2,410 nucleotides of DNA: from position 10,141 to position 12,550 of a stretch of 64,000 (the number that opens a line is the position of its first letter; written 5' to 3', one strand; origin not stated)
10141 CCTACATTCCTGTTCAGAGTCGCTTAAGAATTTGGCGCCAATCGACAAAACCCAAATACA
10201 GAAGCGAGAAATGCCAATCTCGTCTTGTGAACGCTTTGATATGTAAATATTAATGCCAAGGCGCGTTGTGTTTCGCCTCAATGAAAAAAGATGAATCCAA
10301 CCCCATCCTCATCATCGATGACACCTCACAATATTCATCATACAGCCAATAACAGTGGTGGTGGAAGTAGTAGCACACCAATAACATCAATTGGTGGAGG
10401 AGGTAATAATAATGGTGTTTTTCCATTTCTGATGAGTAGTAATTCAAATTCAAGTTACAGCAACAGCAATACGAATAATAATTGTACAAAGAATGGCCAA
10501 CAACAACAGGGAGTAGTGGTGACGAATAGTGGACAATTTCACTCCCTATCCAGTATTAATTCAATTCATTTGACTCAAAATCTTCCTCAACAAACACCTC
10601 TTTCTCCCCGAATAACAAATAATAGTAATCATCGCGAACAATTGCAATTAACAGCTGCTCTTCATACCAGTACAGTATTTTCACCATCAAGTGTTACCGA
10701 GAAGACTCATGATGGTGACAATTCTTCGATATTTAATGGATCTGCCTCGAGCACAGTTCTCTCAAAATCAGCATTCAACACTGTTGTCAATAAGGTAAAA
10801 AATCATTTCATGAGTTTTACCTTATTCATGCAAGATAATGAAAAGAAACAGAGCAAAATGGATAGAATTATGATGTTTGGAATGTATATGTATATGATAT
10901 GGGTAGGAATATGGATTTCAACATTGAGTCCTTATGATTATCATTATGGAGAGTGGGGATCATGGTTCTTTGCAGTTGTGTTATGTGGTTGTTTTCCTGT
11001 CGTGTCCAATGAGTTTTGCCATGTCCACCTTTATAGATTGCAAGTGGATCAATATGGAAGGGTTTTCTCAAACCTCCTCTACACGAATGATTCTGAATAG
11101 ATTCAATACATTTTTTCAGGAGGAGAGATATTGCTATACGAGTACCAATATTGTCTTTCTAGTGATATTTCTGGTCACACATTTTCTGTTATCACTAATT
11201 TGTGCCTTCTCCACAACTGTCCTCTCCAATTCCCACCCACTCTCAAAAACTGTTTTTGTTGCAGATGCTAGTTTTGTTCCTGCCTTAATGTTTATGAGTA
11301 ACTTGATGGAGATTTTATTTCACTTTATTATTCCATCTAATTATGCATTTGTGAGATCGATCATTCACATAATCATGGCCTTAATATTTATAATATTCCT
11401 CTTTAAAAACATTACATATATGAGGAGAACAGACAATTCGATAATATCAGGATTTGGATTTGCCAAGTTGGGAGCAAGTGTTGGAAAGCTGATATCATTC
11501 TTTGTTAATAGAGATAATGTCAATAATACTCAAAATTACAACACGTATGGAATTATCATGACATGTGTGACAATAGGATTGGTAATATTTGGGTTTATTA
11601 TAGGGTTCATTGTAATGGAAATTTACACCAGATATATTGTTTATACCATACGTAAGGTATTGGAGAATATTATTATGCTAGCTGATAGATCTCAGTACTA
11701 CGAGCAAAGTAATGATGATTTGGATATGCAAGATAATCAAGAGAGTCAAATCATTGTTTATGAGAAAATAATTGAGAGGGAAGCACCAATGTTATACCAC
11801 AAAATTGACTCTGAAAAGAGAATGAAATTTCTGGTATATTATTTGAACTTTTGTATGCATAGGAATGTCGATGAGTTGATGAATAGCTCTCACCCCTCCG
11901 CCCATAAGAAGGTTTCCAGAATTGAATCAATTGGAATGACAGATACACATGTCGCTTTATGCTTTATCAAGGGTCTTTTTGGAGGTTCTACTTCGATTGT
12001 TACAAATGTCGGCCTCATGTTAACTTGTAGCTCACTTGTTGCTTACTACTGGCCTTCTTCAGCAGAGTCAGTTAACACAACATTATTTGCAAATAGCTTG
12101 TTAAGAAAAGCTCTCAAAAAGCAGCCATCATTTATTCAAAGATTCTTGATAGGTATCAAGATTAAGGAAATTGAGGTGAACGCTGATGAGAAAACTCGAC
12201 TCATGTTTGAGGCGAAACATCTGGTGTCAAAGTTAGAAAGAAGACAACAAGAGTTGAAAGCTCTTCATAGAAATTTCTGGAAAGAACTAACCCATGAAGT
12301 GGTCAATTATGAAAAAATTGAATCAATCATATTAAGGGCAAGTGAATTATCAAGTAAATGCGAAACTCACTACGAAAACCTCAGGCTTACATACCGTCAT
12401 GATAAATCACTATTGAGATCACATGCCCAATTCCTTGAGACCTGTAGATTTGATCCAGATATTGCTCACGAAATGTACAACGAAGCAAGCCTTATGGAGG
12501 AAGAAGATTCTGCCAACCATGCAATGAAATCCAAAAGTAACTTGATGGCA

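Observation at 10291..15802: Giant polytopic PAS-sensor adenylyl cyclase with unresolved 5' exon(s)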

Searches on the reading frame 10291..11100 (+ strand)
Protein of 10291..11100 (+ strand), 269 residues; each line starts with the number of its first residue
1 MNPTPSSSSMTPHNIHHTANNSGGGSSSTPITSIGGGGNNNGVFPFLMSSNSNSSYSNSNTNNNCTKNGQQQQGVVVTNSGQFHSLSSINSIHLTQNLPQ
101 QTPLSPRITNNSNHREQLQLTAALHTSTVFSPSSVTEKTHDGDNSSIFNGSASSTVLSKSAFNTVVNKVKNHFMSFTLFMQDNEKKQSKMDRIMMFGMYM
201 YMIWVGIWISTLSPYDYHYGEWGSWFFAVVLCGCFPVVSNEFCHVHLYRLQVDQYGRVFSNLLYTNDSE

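Call 4: search_protein_families(library=pfam, proteins=[window:10291-11097:+], max_evalue=0.01)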
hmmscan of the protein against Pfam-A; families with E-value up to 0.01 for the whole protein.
window:10291-11097:+ (269 aa): 0 families

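Call 14: find_encoding_contigs(protein=window:10291-11100:+, flank=3000, max_places=10)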
Protein window:10291-11100:+ (269 aa): no gene with exactly this product is on record in the collection.

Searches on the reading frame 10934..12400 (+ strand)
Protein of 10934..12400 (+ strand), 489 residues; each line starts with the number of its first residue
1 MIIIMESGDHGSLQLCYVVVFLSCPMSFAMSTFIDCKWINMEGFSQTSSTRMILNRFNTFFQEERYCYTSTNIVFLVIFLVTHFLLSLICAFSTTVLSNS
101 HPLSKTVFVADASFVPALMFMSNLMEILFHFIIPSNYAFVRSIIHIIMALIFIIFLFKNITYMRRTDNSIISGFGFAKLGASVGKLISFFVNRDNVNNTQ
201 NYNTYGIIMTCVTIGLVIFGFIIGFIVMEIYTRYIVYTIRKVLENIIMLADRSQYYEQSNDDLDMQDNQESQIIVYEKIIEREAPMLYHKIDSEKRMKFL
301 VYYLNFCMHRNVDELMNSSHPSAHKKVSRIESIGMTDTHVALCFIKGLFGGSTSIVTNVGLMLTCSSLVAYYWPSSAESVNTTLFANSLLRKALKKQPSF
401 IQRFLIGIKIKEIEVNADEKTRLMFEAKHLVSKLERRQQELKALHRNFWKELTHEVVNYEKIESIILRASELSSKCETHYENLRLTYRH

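Call 38: find_related_loci(query=window:10934-12400:+, collection=metagenome_contigs, flank=3000)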
Query window:10934-12400:+ (489 aa) in metagenome_contigs; peptide patterns used: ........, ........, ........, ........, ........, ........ (x = any residue, [..] = any of these).
66 stretches matched a pattern, but none encodes a relative of the query by tblastn (E <= 1e-3).
